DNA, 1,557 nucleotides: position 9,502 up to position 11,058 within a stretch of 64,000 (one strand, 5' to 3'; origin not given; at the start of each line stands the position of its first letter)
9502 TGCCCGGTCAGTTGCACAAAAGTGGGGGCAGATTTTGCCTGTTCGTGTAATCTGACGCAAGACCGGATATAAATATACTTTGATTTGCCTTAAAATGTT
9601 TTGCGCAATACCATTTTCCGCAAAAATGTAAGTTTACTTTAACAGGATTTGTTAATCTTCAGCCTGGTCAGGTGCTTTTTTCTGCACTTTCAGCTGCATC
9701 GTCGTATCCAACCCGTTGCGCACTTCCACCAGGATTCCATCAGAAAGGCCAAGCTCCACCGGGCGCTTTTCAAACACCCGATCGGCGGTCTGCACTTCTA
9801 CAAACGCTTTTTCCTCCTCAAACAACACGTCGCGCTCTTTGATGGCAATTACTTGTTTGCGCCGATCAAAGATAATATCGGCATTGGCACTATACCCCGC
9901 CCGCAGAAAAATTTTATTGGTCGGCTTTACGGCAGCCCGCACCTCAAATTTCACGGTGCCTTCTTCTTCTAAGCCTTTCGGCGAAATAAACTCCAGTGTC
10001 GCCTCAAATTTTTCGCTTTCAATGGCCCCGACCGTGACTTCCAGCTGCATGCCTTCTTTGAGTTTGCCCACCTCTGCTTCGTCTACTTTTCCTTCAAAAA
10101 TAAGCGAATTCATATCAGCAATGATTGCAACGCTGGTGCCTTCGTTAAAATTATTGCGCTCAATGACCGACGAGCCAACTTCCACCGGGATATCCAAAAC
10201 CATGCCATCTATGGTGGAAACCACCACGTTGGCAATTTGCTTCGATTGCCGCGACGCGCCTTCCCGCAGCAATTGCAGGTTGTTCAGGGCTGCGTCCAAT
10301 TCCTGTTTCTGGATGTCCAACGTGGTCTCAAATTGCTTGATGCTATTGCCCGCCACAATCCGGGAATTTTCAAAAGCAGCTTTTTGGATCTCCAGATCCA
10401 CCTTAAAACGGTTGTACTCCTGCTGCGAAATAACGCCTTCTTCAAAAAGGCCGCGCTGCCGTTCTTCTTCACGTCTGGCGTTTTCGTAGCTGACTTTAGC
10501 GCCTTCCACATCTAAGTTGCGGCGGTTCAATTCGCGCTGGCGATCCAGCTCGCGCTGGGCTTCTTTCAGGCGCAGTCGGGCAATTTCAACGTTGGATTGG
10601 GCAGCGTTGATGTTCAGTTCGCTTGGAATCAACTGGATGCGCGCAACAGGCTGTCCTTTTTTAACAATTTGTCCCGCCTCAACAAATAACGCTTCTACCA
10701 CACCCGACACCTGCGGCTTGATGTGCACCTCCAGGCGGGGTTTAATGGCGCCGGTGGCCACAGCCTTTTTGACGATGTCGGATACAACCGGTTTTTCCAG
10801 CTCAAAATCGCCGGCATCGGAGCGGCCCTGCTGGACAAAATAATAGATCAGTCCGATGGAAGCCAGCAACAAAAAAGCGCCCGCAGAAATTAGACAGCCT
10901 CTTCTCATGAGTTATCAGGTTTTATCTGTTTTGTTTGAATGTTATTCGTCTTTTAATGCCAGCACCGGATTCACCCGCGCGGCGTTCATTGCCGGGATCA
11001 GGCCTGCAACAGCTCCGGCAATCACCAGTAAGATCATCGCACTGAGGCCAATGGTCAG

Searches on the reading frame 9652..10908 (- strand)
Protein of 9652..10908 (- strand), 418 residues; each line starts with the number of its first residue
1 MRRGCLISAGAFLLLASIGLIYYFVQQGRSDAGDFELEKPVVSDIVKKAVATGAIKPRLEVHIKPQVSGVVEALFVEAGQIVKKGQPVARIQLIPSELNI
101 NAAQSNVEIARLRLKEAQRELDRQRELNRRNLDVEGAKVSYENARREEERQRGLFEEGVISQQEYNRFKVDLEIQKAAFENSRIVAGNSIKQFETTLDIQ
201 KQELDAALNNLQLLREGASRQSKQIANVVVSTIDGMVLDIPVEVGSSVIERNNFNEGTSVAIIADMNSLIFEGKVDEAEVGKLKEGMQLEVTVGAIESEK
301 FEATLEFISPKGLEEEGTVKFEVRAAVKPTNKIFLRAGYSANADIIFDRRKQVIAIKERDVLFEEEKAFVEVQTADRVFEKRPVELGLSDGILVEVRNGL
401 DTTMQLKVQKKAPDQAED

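Call 40: search_protein_families(library=pfam, proteins=[window:9652-10908:-], max_evalue=0.01)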
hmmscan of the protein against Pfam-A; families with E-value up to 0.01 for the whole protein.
window:9652-10908:- (418 aa): 4 families
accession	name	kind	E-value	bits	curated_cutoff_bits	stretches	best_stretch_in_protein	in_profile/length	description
PF13437.12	HlyD_3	-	2e-17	64.3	22.2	2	229-338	2-106/106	HlyD family secretion protein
PF16576.10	HlyD_D23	-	1.1e-13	51.4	30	1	56-327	15-201/214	Barrel-sandwich domain of CusB or HlyD membrane-fusion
PF13533.13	Biotin_lipoyl_2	-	2.5e-07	30.8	29.8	1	63-91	3-31/32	Biotin-lipoyl like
PF00364.28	Biotin_lipoyl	-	0.00029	21.1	22.1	1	60-91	42-73/73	Biotin-requiring enzyme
